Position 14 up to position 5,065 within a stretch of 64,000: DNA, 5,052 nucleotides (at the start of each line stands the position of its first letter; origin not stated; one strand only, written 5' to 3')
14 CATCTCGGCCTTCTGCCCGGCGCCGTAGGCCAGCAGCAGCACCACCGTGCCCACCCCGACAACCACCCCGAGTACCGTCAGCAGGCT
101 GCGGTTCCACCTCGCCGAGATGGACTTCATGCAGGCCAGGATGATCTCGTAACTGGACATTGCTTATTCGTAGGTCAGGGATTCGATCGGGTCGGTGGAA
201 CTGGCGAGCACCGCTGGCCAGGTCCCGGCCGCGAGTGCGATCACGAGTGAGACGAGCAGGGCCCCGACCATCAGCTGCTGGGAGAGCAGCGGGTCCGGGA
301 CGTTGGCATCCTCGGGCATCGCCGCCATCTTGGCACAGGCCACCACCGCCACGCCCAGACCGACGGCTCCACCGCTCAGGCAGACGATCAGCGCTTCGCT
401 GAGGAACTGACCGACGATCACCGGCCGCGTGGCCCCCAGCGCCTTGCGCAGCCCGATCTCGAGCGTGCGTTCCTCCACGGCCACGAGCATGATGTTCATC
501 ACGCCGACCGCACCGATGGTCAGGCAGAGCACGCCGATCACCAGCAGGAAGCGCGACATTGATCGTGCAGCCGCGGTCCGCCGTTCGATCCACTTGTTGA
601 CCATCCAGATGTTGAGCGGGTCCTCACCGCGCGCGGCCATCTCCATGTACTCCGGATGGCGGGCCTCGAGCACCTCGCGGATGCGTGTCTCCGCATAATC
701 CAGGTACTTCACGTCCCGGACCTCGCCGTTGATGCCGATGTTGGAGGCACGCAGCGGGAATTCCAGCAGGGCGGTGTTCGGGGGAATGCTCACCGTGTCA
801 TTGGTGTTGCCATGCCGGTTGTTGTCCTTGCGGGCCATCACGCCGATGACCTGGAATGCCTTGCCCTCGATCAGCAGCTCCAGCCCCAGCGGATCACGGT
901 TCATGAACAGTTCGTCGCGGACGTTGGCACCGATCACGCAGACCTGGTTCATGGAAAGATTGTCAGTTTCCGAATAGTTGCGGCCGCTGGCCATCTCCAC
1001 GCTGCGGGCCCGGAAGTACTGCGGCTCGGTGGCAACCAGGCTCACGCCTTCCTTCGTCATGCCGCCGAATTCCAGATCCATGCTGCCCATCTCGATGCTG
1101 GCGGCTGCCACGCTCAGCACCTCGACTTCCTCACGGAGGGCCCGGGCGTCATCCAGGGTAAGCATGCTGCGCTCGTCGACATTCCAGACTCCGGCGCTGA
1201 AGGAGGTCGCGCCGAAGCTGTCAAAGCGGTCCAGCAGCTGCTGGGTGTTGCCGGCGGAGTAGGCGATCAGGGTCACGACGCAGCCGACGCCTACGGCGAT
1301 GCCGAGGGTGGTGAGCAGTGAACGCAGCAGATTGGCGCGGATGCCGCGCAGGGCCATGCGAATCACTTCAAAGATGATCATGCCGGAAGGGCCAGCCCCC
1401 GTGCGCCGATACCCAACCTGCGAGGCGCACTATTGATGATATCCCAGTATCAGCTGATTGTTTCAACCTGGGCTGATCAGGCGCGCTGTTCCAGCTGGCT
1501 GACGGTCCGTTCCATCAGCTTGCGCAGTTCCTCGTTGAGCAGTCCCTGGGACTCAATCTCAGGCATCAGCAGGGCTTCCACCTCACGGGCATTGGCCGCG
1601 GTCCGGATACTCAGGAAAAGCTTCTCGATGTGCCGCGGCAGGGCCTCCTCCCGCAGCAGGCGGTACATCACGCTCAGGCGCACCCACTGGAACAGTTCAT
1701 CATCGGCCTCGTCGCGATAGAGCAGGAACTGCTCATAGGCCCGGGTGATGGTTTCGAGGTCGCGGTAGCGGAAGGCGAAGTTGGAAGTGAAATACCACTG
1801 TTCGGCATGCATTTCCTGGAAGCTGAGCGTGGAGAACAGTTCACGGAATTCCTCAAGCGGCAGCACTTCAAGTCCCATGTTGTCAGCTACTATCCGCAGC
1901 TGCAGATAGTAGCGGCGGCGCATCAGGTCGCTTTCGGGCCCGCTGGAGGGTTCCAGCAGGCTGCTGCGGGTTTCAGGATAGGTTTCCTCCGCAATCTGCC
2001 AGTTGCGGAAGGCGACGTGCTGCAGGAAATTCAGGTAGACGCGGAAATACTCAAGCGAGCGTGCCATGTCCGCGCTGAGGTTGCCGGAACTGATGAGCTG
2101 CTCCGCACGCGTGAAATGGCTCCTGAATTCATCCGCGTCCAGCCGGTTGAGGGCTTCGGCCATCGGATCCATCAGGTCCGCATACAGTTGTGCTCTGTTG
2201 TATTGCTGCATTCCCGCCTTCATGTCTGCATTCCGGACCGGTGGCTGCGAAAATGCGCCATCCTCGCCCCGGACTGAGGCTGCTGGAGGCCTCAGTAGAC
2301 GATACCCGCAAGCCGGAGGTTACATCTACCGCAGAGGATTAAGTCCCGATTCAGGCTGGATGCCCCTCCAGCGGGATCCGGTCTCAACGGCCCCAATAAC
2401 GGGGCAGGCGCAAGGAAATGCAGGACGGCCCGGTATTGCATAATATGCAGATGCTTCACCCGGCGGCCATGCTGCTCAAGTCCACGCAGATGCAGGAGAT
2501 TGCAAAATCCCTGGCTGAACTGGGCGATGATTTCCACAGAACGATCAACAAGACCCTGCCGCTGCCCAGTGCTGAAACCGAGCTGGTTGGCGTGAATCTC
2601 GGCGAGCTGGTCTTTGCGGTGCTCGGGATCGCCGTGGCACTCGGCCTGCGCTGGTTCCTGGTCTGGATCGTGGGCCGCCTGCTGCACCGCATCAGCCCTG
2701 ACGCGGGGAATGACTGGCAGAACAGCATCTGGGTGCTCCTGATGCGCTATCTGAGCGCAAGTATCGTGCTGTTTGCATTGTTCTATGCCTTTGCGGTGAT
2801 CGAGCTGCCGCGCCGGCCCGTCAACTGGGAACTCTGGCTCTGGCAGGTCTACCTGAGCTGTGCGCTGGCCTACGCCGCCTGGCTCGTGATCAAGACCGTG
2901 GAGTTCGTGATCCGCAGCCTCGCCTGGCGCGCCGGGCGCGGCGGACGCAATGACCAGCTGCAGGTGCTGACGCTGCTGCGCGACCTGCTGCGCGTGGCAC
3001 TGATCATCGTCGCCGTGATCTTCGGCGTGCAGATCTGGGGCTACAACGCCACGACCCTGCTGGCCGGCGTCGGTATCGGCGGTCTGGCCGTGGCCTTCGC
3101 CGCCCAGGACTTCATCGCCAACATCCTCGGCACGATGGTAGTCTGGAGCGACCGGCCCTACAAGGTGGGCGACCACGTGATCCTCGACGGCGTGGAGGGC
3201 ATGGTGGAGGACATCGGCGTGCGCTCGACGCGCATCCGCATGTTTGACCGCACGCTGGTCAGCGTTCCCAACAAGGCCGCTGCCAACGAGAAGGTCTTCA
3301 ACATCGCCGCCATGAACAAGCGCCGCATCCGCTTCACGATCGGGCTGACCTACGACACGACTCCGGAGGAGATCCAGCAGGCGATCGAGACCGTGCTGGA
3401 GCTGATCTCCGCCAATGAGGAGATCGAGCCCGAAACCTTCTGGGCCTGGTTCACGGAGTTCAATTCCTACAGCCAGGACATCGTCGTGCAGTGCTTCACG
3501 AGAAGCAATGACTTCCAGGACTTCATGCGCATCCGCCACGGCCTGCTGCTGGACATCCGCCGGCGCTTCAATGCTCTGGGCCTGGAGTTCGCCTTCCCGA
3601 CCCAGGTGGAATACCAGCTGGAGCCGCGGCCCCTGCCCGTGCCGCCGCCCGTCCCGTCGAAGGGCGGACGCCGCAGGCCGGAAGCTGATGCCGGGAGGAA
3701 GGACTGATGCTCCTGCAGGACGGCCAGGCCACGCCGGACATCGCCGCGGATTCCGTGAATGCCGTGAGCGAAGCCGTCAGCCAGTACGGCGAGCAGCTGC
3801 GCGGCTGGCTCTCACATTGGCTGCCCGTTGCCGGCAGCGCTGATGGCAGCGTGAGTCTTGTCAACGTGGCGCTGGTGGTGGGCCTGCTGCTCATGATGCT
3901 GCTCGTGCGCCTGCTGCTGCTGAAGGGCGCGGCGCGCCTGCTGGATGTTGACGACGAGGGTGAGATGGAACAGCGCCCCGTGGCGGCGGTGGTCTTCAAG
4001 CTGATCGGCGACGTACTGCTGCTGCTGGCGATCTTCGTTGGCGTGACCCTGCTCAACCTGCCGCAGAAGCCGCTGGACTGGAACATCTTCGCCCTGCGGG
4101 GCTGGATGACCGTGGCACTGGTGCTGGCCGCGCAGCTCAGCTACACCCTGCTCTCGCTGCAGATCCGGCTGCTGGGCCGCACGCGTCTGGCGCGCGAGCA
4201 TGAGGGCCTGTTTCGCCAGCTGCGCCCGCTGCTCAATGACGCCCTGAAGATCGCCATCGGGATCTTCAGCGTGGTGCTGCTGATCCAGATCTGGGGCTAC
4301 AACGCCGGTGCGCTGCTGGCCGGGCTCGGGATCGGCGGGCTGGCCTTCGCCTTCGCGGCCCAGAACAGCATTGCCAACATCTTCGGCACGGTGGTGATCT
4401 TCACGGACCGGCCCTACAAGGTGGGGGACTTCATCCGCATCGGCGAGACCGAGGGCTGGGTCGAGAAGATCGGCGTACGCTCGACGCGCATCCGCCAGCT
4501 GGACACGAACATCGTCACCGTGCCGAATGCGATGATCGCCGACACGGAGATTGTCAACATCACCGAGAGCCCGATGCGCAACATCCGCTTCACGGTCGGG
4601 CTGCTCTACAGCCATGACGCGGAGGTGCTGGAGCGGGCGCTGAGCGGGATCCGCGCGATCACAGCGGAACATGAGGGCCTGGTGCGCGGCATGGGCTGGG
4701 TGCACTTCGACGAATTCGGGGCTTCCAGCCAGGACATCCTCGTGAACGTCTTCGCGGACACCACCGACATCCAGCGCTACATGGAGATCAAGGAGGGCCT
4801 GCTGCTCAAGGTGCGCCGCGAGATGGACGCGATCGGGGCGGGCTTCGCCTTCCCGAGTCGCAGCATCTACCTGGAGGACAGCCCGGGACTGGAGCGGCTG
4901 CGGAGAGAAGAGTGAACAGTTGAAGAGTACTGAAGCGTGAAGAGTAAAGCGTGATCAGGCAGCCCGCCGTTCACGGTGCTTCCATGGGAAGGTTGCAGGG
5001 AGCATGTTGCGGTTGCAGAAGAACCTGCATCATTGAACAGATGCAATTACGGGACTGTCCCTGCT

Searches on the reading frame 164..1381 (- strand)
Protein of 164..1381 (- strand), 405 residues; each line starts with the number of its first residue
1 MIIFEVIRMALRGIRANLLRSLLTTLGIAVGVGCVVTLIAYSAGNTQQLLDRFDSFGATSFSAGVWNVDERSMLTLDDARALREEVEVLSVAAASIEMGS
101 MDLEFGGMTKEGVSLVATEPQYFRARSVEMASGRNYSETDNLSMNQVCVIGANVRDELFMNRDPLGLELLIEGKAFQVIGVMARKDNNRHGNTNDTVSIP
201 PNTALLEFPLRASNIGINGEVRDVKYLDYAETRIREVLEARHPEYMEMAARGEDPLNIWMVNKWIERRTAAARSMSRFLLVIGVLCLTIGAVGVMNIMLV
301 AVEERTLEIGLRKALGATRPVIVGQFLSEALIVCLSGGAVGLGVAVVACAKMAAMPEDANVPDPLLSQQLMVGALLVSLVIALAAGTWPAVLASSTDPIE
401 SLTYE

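Call 48: search_protein_families(library=pfam, proteins=[window:164-1381:-], max_evalue=0.0001)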
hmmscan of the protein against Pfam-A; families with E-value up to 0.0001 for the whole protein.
window:164-1381:- (405 aa): 2 families
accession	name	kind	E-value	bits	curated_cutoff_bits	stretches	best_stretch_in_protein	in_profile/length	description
PF12704.14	MacB_PCD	-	6.6e-32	111.9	27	1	21-236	1-206/207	MacB-like periplasmic core domain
PF02687.27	FtsX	-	3.1e-16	60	25.5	1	281-398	2-120/120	FtsX-like permease C-terminal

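Call 70: find_encoding_contigs(protein=window:164-1381:-, flank=10000, max_places=3)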
Protein window:164-1381:- (405 aa): 2 contigs read that carry it; 2 places shown.
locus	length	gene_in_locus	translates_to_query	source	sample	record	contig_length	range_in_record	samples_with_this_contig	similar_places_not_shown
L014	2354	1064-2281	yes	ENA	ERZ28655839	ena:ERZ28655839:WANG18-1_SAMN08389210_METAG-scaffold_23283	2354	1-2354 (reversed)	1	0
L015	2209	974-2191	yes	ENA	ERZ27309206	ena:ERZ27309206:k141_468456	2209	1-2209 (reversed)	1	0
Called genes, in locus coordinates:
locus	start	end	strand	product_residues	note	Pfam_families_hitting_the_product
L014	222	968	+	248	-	-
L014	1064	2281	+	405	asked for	PF12704:MacB_PCD, PF02687:FtsX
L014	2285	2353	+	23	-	?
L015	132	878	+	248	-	-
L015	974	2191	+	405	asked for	PF12704:MacB_PCD, PF02687:FtsX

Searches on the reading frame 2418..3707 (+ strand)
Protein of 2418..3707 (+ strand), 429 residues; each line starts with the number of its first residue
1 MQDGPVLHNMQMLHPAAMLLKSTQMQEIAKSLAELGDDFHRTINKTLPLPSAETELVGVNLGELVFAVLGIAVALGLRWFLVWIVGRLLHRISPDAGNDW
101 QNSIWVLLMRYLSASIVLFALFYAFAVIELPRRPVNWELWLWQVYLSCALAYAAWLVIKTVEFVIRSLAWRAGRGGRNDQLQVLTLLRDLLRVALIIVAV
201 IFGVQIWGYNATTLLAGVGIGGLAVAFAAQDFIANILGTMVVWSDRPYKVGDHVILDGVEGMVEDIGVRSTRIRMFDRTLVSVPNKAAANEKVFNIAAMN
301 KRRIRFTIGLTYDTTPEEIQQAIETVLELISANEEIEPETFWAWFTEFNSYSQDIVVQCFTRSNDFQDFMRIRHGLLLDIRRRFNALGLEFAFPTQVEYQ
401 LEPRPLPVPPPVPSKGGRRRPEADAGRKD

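Call 48: search_protein_families(library=pfam, proteins=[window:2418-3707:+], max_evalue=0.0001)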
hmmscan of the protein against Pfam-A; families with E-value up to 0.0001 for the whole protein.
window:2418-3707:+ (429 aa): 3 families
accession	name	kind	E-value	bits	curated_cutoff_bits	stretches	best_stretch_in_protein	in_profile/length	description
PF00924.24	MS_channel_2nd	-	3.1e-16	59.7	20.2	1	231-296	1-66/68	Mechanosensitive ion channel, beta-domain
PF21082.3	MS_channel_3rd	-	1.3e-11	45.2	21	1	304-391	1-88/88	Mechanosensitive ion channel MscS, C-terminal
PF21088.3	MS_channel_1st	-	2.8e-07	30.8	23.1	1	190-230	2-42/42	Mechanosensitive ion channel, transmembrane helices 2/3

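Call 86: find_encoding_contigs(protein=window:2418-3707:+, flank=10000, max_places=3)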
Protein window:2418-3707:+ (429 aa): no gene with exactly this product is on record in the collection.

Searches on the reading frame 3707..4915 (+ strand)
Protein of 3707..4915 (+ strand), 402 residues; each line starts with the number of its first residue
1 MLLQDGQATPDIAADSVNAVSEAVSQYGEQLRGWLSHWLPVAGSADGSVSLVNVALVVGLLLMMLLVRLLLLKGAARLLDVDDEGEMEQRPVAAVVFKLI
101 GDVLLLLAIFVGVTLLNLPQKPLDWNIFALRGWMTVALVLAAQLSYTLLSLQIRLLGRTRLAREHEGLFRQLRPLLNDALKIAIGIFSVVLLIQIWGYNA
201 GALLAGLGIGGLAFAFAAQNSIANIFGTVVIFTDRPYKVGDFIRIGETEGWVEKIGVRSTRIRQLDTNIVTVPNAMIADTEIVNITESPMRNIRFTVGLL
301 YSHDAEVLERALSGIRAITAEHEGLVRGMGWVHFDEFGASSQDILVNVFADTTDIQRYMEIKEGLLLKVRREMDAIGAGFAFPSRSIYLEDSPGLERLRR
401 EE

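Call 48: search_protein_families(library=pfam, proteins=[window:3707-4915:+], max_evalue=0.0001)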
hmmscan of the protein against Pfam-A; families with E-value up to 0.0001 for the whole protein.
window:3707-4915:+ (402 aa): 3 families
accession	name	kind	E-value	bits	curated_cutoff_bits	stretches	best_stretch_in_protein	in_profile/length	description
PF00924.24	MS_channel_2nd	-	2e-20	73.1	20.2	1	220-286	1-67/68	Mechanosensitive ion channel, beta-domain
PF21082.3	MS_channel_3rd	-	2.4e-08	34.7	21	1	293-375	1-83/88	Mechanosensitive ion channel MscS, C-terminal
PF21088.3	MS_channel_1st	-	4.5e-06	27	23.1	1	179-219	2-42/42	Mechanosensitive ion channel, transmembrane helices 2/3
